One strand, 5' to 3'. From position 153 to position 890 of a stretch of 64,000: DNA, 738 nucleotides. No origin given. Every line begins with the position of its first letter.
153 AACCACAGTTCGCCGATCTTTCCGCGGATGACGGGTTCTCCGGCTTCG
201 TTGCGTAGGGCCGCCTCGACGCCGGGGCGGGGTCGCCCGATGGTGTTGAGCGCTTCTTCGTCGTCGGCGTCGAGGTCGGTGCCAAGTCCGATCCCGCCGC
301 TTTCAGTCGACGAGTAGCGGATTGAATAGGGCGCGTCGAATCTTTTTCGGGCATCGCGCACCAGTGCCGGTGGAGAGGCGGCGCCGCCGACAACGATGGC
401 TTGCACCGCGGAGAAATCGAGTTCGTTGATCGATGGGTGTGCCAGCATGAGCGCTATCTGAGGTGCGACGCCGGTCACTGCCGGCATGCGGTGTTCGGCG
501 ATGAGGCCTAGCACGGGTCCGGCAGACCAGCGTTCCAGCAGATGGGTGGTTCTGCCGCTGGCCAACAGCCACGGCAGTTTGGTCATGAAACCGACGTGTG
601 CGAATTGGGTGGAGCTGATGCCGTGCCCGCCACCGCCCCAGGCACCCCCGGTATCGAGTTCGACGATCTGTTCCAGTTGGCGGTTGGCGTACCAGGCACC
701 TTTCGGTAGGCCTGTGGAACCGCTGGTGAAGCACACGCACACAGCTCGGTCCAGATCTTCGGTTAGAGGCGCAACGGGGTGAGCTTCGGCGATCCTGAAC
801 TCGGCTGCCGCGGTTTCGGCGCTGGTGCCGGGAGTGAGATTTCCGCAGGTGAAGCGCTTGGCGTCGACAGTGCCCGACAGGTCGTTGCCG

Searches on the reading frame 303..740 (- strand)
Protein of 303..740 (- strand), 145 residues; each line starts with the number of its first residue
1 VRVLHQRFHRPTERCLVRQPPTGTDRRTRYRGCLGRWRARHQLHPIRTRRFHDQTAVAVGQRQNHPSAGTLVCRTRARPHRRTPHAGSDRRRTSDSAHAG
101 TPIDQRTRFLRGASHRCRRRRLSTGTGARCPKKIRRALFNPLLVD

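Call 97: search_protein_families(library=padloc, alignment_id=A8, max_evalue=0.00001)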
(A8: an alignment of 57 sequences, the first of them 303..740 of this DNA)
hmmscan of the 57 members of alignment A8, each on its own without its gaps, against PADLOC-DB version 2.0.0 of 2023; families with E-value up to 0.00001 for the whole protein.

A. member 1, window:303-740:- (145 aa): 0 families

B. families by the number of members that match (of 57 scanned): 27 families (the first 25 are shown)
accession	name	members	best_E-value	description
PDLC04790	PDC-S01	1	3.6e-52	-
PDLC04018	PD-Lambda-5_B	1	3e-47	-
PDLC04789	PDC-S01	1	1.7e-36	-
PDLC03358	MTase_II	1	1.5e-34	Type II methyltransferase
PDLC02228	AbiEi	1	7.8e-26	AbiEi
PDLC04787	PDC-S01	1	1.4e-23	-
PDLC04019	PD-Lambda-5_B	1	4.5e-23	-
PDLC03247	MTase_II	1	1.1e-21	Type II methyltransferase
PDLC04791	PDC-S01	1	3.8e-20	-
PDLC02249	AbiEi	1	6.6e-20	AbiEi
PDLC04134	mad2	1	2.7e-18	mads_2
PDLC02231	AbiEi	1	2.3e-17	AbiEi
PDLC02225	AbiEi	1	1.2e-15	AbiEi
PDLC02260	AbiEi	1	4.5e-15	AbiEi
PDLC04786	PDC-S01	1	1.1e-13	-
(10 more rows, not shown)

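Call 98: search_protein_families(library=pfam, alignment_id=A8, max_evalue=0.00001)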
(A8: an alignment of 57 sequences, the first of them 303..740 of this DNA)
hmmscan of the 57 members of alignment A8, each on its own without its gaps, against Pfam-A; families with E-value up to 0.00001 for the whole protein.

A. member 1, window:303-740:- (145 aa): 0 families

B. families by the number of members that match (of 57 scanned): 80 families (the first 25 are shown)
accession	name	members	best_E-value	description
PF13561.12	adh_short_C2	3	4.9e-53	Enoyl-(Acyl carrier protein) reductase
PF00106.31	adh_short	3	3.5e-44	short chain dehydrogenase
PF08659.16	KR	3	8e-10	KR domain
PF02515.22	CoA_transf_3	2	8.3e-121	CoA-transferase family III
PF00501.34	AMP-binding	2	9.6e-69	AMP-binding enzyme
PF05721.19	PhyH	2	9.5e-34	Phytanoyl-CoA dioxygenase (PhyH)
PF13469.12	Sulfotransfer_3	2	4.4e-27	Sulfotransferase family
PF02770.24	Acyl-CoA_dh_M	2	3.8e-20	Acyl-CoA dehydrogenase, middle domain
PF13193.12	AMP-binding_C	2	1.3e-19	AMP-binding enzyme C-terminal domain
PF02771.21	Acyl-CoA_dh_N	2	1.9e-15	Acyl-CoA dehydrogenase, N-terminal domain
PF01370.27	Epimerase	2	1.8e-11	NAD dependent epimerase/dehydratase family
PF00330.25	Aconitase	1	2e-180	Aconitase family (aconitate hydratase)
PF01039.27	Carboxyl_trans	1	3.6e-95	Carboxyl transferase domain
PF00180.25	Iso_dh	1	1.8e-87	Isocitrate/isopropylmalate dehydrogenase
PF00749.27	tRNA-synt_1c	1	8.1e-79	tRNA synthetases class I (E and Q), catalytic domain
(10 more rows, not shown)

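Call 99: search_protein_families(library=padloc, proteins=[window:303-740:-], max_evalue=0.00001)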
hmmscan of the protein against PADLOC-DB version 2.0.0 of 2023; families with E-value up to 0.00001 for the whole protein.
window:303-740:- (145 aa): 0 families
